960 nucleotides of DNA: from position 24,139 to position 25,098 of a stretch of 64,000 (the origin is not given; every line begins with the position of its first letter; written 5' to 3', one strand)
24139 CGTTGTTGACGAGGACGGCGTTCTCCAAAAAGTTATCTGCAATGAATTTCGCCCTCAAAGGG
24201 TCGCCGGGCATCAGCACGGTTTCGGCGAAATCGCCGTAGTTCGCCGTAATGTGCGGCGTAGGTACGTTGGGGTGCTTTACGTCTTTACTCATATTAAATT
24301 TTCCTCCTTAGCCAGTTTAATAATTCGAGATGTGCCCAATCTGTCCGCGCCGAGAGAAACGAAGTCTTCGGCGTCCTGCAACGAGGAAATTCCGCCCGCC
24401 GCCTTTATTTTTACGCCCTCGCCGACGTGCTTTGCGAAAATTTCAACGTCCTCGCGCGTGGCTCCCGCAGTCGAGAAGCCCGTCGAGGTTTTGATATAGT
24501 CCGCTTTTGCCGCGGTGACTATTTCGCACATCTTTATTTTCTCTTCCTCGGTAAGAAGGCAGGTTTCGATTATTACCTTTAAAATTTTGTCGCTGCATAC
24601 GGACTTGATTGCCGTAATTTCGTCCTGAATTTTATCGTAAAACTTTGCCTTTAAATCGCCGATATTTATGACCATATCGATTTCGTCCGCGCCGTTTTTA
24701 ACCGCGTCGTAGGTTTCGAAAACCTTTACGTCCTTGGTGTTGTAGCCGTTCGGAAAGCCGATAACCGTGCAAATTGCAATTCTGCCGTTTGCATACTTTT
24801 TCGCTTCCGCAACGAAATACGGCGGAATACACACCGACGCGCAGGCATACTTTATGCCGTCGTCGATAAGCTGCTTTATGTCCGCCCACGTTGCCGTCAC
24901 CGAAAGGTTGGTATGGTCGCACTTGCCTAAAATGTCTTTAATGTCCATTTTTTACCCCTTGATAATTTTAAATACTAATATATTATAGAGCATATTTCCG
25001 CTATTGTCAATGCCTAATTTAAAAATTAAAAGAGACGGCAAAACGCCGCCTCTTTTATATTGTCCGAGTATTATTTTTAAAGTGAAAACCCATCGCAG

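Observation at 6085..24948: Self-contained extracellular nucleic-acid utilisation locus (about 19 kb, 19 co-directional genes)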

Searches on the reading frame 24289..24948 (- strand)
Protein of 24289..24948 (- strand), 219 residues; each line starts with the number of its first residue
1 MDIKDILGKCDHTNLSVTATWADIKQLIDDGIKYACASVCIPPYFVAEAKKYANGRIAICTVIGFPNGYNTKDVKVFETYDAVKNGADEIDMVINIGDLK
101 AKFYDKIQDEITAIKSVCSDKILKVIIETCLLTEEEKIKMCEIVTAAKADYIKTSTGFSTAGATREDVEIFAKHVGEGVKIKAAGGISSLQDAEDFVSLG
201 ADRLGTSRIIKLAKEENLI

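Call 4: search_protein_families(library=pfam, proteins=[window:24289-24948:-])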
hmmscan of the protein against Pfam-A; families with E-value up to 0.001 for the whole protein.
window:24289-24948:- (219 aa): 1 family
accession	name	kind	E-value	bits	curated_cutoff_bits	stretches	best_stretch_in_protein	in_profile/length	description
PF01791.15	DeoC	-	1.5e-17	64.5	23.8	1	13-196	9-204/229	DeoC/LacD family aldolase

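Call 61: search_protein_families(library=ncbifam, proteins=[window:24289-24948:-], max_evalue=0.00001)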
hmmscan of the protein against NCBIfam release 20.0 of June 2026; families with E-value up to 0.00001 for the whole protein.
window:24289-24948:- (219 aa): 1 family
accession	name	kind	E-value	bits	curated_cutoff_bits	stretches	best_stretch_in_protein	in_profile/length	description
TIGR00126.1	deoC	equivalog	1.9e-68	230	117.3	1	10-211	6-208/211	deoxyribose-phosphate aldolase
